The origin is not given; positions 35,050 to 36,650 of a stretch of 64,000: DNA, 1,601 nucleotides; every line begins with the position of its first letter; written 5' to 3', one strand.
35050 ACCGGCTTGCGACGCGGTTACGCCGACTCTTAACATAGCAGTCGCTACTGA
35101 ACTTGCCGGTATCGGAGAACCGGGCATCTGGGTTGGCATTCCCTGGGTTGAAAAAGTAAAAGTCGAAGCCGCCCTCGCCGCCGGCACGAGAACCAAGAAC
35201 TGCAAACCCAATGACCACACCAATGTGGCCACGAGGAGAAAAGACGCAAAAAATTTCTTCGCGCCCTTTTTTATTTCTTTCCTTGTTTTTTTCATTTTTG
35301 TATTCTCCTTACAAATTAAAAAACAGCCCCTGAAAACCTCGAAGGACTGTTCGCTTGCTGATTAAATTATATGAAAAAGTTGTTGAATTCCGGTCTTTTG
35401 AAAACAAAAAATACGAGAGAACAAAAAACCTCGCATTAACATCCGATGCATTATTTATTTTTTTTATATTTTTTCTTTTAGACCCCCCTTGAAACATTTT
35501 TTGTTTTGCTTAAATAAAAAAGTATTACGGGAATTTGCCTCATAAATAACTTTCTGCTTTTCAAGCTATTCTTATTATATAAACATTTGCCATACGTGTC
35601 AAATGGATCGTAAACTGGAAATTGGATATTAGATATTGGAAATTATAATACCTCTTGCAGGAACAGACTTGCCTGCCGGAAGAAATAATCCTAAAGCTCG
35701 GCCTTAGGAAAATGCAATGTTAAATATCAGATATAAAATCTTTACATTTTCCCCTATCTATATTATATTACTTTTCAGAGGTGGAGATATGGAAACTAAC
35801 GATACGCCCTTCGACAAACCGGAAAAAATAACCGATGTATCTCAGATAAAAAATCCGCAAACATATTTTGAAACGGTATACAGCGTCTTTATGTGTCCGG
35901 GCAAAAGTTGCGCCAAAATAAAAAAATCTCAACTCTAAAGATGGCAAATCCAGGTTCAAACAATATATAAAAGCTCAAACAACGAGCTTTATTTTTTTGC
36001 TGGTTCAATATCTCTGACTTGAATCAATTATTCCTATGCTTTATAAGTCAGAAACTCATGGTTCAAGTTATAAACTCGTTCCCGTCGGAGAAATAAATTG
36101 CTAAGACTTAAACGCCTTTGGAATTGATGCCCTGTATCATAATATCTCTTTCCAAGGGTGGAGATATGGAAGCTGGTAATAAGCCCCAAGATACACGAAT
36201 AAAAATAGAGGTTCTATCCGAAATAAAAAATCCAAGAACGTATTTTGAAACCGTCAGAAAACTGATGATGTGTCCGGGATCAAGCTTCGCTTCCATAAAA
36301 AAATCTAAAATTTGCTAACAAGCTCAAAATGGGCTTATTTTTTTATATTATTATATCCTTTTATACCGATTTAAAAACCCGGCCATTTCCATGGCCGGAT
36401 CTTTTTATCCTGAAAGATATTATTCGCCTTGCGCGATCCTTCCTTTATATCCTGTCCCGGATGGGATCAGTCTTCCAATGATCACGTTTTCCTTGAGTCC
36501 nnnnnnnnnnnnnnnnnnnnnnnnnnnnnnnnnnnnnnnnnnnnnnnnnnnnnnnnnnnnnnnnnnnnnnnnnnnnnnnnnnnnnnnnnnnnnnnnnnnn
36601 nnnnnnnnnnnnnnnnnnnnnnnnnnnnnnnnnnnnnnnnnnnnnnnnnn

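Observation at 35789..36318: Tandem pair of paralogous ~50-aa peptide genes, each with its own RBS and terminator, between the 3031-aa surface protein and rpoC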

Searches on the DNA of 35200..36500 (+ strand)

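Call 6: search_rna_families(source=window, start=35200, end=36500, threshold=evalue, max_evalue=1)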
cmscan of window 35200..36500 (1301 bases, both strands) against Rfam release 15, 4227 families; matches with E-value up to 1: 4.
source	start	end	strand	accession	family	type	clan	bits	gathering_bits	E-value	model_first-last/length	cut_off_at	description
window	35511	35585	-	RF02425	SpF01_sRNA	Gene; sRNA;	-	25.3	55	0.72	1-80/80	no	Streptococcus sRNA SpF01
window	36314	36412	+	RF00558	L20_leader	Cis-reg; leader;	-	22.6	58.7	0.1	1-127/127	no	Ribosomal protein L20 leader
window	36352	36487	-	RF00564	SCARNA11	Gene; snRNA; snoRNA; scaRNA;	-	20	37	0.32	1-140/140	no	Small Cajal body specific RNA 11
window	35294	35412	-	RF02737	Rev13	Gene; antisense;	-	15.1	242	0.41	208-335/354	no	Soft rot Enterobacteriaceae Rev 13 asRNA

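Call 73: search_rna_families(sources=[L005, L006, L001], threshold=gathering)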
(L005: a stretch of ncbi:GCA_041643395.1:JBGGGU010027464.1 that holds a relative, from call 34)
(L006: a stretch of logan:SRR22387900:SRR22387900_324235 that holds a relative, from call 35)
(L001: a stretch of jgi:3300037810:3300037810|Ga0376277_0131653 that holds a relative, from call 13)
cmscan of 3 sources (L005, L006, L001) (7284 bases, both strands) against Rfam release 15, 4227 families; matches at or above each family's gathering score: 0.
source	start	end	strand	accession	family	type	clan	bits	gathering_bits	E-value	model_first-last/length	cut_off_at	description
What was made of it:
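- On Small non-coding RNA or repeat: Calls 6 and 73 give no Rfam hit.
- No Rfam hit (calls 6, 73).
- Tried and rejected: Rfam on the window region and on the related loci: nothing near threshold (calls 6, 73).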

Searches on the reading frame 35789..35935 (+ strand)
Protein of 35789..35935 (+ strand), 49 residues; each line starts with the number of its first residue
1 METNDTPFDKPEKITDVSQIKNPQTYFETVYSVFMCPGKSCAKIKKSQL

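Call 8: search_protein_families(library=pfam, proteins=[window:35789-35935:+], max_evalue=10)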
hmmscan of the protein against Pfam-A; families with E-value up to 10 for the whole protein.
seq(49 aa): 0 families
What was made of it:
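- Closest known: Ribbon-helix-helix. Different: No Pfam RHH hit (call 8).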

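Call 9: search_protein_families(library=ncbifam, proteins=[window:35789-35935:+], max_evalue=10)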
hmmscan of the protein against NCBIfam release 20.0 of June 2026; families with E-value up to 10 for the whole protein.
seq(49 aa): 0 families
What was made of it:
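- No bacteriocin family hit in Pfam or NCBIfam (calls 8, 9). No NCBIfam or Pfam precursor family hit (calls 8, 9).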

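Call 11: find_homologous_proteins(query=A2, max_evalue=0.01)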
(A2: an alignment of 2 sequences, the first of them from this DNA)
Query A2 (2 sequences) (49 aa, profile of the alignment): 2 proteins with E <= 0.01 among 2 candidates.
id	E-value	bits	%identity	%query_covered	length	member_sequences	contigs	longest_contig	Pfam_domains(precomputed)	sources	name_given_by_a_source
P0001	1.9e-30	122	100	100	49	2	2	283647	-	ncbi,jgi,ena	ncbi:MAG: hypothetical protein WC788_00905 [Candidatus Paceibacterota bacterium]|jgi:hypothetical pr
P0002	1.2e-23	100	53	100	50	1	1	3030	-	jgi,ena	jgi:hypothetical protein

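Call 13: find_encoding_contigs(protein=P0002, flank=10000)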
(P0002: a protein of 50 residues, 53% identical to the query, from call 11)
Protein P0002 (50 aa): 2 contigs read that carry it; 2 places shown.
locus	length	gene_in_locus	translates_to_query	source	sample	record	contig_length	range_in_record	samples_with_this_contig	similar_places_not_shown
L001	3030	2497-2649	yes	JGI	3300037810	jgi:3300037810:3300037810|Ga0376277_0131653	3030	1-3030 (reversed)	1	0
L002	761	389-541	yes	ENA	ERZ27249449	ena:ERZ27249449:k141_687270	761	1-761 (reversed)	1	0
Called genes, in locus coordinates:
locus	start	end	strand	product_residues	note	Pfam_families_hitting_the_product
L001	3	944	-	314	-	?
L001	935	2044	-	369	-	-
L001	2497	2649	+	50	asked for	-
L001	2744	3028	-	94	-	?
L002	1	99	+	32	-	?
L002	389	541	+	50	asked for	-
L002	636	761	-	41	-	?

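Call 23: find_related_loci(query=A3, collection=genome_contigs, flank=6000)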
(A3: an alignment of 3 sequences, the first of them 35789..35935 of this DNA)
Query A3 (49 aa) in genome_contigs; peptide patterns used: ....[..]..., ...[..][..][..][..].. (x = any residue, [..] = any of these).
39 stretches matched a pattern; 1 encode a relative of the query (tblastn E <= 1e-3); 1 distinct loci.
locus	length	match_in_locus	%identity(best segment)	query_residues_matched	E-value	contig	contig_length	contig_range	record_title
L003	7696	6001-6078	56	1-27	1e-5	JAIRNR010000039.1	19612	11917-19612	MAG: Bacteroidales bacterium isolate Cd354_bin43 k119_161247, whole genome shotgun sequence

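Call 27: find_encoding_contigs(protein=P0001, flank=10000)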
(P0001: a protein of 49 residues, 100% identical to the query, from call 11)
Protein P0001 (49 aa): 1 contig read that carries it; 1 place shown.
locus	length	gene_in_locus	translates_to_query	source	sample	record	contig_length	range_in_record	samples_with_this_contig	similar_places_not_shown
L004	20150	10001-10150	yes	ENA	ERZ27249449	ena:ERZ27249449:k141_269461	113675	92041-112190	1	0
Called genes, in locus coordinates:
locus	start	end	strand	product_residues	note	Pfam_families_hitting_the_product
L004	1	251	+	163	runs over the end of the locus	-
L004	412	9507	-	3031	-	PF13715:CarbopepD_reg_2 (faint), PF25788:Ig_Rha78A_N (faint), PF13205:Big_5, PF07210:DUF1416 (faint), PF13620:CarboxypepD_reg, PF00041:fn3, PF06347:SH3_4 (faint), PF08239:SH3_3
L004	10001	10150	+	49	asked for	-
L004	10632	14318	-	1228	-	PF04997:RNA_pol_Rpb1_1, PF00623:RNA_pol_Rpb1_2, PF04983:RNA_pol_Rpb1_3, PF04998:RNA_pol_Rpb1_5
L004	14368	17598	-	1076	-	PF04563:RNA_pol_Rpb2_1, PF04561:RNA_pol_Rpb2_2, PF04565:RNA_pol_Rpb2_3, PF10385:RNA_pol_Rpb2_45, PF00562:RNA_pol_Rpb2_6, PF04560:RNA_pol_Rpb2_7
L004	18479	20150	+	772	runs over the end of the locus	PF13426:PAS_9, PF00989:PAS, PF13188:PAS_8, PF13426:PAS_9, PF00989:PAS, PF08448:PAS_4, PF13426:PAS_9, PF00989:PAS, +20 more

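Call 29: search_protein_representatives(alignment_id=A3)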
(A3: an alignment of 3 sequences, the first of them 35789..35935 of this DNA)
Query: 3 sequences, 50 profile positions. Proteins with E-value up to 0.001 (for the whole library): 5; up to 1e-10: 3; up to 1e-30: 0. The best 5 are listed.
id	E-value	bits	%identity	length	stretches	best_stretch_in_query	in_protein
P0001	1.7e-28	114.1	-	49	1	1-49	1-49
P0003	1.4e-18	82.4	-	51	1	1-49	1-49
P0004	1.1e-11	60.3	-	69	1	14-49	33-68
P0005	1.0e-08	50.8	-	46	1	1-44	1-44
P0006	6.5e-04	35.4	-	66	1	10-44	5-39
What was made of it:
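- Closest known: Leaderless two-peptide bacteriocins. Different: There is no sequence similarity (calls 8, 9, 29).
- An exhaustive HMMER scan of 1.84e9 cluster representatives lists four besides A (call 29).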

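Call 33: find_homologous_proteins(query=A5, max_evalue=1)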
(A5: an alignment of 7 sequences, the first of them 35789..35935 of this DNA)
Query A5 (7 sequences) (49 aa, profile of the alignment): 6 proteins with E <= 1 among 21 candidates.
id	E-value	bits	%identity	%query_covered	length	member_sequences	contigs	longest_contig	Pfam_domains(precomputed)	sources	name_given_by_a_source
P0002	3.6e-25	105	53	100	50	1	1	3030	-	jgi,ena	jgi:hypothetical protein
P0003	1.3e-23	100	56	88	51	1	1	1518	-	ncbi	-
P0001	1.9e-23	99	100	100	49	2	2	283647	-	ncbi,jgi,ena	ncbi:MAG: hypothetical protein WC788_00905 [Candidatus Paceibacterota bacterium]|jgi:hypothetical pr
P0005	4.5e-20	89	49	76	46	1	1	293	-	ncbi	-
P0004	9.4e-20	88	51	76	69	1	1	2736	-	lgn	-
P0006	4.1e-17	79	52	67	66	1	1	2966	-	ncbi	-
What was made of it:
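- The indexed search of 5.8e9 clusters adds P0002 (calls 11, 33).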

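Call 34: find_encoding_contigs(protein=P0003, flank=10000)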
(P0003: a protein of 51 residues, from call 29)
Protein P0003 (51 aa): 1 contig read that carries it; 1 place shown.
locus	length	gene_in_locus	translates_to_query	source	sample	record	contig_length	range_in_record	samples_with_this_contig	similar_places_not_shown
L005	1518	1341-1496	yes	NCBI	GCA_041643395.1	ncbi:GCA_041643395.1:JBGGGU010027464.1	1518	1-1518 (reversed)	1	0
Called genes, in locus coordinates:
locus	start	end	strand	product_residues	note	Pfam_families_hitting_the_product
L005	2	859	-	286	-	?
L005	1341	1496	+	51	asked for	-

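Call 35: find_encoding_contigs(protein=P0004, flank=10000)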
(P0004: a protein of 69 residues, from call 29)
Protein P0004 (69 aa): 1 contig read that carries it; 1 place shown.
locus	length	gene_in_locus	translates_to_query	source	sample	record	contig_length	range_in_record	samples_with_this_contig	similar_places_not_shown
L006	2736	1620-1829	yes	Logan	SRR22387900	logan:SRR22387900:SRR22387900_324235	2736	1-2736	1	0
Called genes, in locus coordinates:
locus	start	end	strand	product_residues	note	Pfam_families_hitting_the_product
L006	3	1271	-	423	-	?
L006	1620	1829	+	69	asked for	-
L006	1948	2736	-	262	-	?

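Call 36: find_encoding_contigs(protein=P0006, flank=10000)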
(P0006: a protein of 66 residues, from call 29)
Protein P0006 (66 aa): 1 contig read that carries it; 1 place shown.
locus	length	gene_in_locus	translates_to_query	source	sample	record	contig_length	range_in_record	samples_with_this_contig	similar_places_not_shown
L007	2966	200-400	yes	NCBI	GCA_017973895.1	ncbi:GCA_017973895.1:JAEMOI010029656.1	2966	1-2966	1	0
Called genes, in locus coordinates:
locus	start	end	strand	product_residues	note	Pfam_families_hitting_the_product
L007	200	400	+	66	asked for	-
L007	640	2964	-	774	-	?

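Call 37: find_encoding_contigs(protein=P0005, flank=10000)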
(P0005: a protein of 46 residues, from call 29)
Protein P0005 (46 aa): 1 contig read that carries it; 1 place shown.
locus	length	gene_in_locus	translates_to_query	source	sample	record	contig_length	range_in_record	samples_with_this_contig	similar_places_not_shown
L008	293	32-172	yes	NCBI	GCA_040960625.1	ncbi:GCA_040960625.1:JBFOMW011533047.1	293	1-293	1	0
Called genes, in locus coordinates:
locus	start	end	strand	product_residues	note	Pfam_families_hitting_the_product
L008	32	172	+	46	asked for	-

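Call 53: predict_structure(alignment_id=A5)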
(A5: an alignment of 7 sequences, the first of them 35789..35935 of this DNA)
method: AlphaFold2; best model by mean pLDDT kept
length: 49 residues; sequences in the alignment: 7
mean_pLDDT: 67.2   pTM: 0.44
mean pLDDT of the five models: 67.2, 67.1, 66.1, 64.0, 62.6
residues with pLDDT >= 90: 0; 70-90: 21; 50-70: 24; < 50: 4
segments of 3 or more residues with pLDDT < 50: none
pLDDT, mean of each block of 10 residues (from residue 1): 50 70 81 70 65
secondary structure, 60 per line:
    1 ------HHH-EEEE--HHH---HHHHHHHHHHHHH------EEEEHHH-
elements in order: E11-14 H23-35 E42-45

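Call 54: search_protein_families(library=phrogs, alignment_id=A5, max_evalue=10)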
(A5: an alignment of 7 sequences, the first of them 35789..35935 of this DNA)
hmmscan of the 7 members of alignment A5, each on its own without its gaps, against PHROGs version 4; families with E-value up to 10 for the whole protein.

A. member 1, window:35789-35935:+ (49 aa): 0 families

B. families by the number of members that match (of 7 scanned): 3 families
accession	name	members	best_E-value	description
phrog_30308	-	1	0.12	-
phrog_835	-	1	0.16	-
phrog_21204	-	1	0.2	-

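Call 55: search_protein_families(library=padloc, alignment_id=A5, max_evalue=10)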
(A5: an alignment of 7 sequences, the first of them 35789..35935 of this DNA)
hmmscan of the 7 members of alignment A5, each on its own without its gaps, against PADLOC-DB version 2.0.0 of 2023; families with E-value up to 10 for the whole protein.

A. member 1, window:35789-35935:+ (49 aa): 0 families

B. families by the number of members that match (of 7 scanned): 0 families
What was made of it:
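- On Known defence-system or phage protein families: The only PHROGs matches are single-member hits at E>=0.12 (calls 54, 55).
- No PADLOC or PHROGs hit for any member (calls 54, 55).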

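Call 56: search_solved_structures(query=A5, max_evalue=10, show_alignments=3)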
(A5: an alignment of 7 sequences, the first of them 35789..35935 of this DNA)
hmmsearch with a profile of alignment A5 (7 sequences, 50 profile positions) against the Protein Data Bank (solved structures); distinct sequences matched with E-value up to 10: 3.
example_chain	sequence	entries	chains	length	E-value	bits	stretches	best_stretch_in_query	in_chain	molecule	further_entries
7mcc_A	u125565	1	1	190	0.17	14.6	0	2-17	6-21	AI-designed TIM-barrel F2C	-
7smj_A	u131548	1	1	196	0.2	14.3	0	2-17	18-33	AI-designed TIM-barrel F2N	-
3nlc_A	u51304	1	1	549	1.8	11.3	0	28-41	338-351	Uncharacterized protein VP0956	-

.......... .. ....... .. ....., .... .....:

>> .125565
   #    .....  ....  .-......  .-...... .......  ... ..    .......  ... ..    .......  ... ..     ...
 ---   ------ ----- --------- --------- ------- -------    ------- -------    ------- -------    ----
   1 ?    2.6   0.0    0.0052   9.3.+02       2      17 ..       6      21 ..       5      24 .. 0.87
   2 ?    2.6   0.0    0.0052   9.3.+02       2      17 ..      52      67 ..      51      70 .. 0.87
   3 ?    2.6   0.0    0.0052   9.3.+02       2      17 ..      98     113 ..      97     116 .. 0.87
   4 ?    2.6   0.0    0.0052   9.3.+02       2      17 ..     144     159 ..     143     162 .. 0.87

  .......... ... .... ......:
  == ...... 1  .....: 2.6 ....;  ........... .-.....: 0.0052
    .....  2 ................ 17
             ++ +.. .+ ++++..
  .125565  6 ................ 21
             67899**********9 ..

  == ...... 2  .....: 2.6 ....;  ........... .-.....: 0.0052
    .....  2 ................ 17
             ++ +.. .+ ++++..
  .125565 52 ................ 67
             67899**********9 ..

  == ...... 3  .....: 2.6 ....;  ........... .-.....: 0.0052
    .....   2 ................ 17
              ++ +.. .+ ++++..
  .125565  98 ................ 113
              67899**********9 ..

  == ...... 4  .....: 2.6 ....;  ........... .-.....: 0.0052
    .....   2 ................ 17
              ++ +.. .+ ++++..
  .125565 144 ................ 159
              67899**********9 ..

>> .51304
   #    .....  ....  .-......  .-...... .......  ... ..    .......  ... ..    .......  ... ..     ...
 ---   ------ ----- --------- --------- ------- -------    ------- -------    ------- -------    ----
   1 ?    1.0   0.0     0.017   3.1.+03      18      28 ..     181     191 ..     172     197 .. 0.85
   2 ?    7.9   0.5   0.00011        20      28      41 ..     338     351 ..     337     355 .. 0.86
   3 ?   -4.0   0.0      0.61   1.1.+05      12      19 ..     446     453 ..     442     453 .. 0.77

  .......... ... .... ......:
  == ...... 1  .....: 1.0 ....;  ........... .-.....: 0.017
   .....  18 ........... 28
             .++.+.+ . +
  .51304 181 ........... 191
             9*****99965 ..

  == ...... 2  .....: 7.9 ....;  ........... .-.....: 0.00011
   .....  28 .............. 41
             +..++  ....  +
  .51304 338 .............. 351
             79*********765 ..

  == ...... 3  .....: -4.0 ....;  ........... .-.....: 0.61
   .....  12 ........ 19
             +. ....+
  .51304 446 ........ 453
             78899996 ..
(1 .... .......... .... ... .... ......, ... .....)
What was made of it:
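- Tried and rejected: The best PDB hits are designed TIM barrels at E 0.17-0.2 and a chance '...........' in 3nlc at E 1.8 (calls 54-56).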

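Call 58: fold_search(model_id=the predicted structure, library=pdb)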
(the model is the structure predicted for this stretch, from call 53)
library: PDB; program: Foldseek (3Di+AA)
matches with E <= 10: 2; with E <= 0.001: 0
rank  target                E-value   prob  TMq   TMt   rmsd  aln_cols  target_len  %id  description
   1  8b6h_DO               5.0e+00  0.04  0.31  0.06   6.1        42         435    7  Cryo-EM structure of cytochrome c oxidase dimer (complex IV) from respiratory supercomplex of Tetrahymena thermophila (released 2023-03-29)
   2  5efw_B                9.6e+00  0.10  0.37  0.33   0.7        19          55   32  Crystal structure of LOV2-Zdk1 - the complex of oat LOV2 and the affibody protein Zdark1 (released 2016-07-20)

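Call 86: fold_search(model_id=the predicted structure, library=viral)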
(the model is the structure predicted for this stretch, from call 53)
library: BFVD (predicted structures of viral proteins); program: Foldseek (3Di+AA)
matches with E <= 10: 4; with E <= 0.001: 0
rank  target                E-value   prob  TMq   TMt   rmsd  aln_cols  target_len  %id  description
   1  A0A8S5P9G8            3.1e+00  0.06  0.34  0.13   5.2        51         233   10  PlyB like endolysin [Myoviridae sp. ct3D84]
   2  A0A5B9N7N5            7.3e+00  0.05  0.39  0.15   3.6        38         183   26  Uncharacterized protein [Aeromonas phage 4L372XY]
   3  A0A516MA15            8.4e+00  0.03  0.34  0.05   6.9        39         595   18  (no name in the UniProt tables at hand)
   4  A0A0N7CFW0            9.8e+00  0.01  0.25  0.18   5.8        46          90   17  (no name in the UniProt tables at hand)

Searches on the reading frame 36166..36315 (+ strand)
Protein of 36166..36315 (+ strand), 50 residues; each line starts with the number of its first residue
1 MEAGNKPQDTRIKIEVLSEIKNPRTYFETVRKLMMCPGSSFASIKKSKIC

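Call 8: search_protein_families(library=pfam, proteins=[window:36166-36315:+], max_evalue=10)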
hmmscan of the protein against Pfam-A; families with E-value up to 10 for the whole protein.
seq(50 aa): 0 families

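Call 9: search_protein_families(library=ncbifam, proteins=[window:36166-36315:+], max_evalue=10)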
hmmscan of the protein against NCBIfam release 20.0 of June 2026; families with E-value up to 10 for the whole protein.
seq(50 aa): 0 families

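Call 89: predict_structure(alignment_id=A8)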
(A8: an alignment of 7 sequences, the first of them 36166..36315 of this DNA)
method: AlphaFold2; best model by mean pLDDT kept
length: 50 residues; sequences in the alignment: 7
mean_pLDDT: 74.5   pTM: 0.51
mean pLDDT of the five models: 74.5, 73.3, 73.2, 61.9, 59.6
residues with pLDDT >= 90: 0; 70-90: 39; 50-70: 6; < 50: 5
segments of 3 or more residues with pLDDT < 50: 1-5
pLDDT, mean of each block of 10 residues (from residue 1): 51 81 86 80 74
secondary structure, 60 per line:
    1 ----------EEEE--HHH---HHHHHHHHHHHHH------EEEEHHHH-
elements in order: E11-14 H23-35 E42-45 H46-49
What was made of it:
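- On Leaderless (two-peptide) bacteriocins: AlphaFold gives a beta-alpha-beta topology twice (calls 53, 89).
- Closest known: Ribbon-helix-helix. Different: The C-terminal segment is too short for helix B and is predicted as a strand (calls 53, 89).
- A has pLDDT 67.2 (call 53) and B 74.5 (call 89), with residues 1-10 at low confidence.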

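Call 93: fold_search(model_id=the predicted structure, library=pdb)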
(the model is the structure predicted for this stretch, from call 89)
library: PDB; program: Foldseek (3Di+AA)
matches with E <= 10: 0; with E <= 0.001: 0
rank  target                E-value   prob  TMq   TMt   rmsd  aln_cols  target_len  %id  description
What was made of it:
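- On Leaderless (two-peptide) bacteriocins: Foldseek finds no bacteriocin or saposin match (calls 58, 93).
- On Tautomerase (4-OT-like) beta-alpha-beta proteins: Foldseek against the PDB finds no tautomerase match (calls 58, 93).
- No partner is identified, and there is no similarity to any known binding or regulatory fold (calls 58, 86, 93).
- Tried and rejected: Foldseek of both models against the PDB and of the copy-A model against BFVD: no hit at E<=0.001 (calls 58, 86, 93).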

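Call 94: list_cluster_members(proteins=[window:36166-36315:+, window:35789-35935:+, window:36118-36315:+])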
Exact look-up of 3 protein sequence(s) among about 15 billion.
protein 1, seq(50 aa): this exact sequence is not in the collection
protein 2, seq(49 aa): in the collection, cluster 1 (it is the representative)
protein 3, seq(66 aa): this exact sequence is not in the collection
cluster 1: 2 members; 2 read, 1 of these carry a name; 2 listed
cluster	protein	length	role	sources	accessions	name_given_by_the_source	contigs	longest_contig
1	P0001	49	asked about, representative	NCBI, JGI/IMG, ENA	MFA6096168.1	MAG: hypothetical protein WC788_00905 [Candidatus Paceibacterota bacterium] | hypothetical protein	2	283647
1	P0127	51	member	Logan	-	-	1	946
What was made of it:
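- B itself was never called as a gene (call 94). B was never called by gene finders (call 94).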

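Call 96: find_encoding_contigs(protein=P0127, flank=5000)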
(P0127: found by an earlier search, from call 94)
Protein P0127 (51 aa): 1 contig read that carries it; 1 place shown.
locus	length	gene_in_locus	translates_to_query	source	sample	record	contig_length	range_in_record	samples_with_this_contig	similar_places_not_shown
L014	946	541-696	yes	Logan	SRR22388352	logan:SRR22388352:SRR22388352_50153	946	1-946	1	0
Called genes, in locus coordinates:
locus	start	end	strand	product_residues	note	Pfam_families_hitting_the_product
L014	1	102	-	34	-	?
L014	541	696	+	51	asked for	-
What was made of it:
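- At least three haplotypes, two of them co-occurring in one assembly (calls 13, 27, 96).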
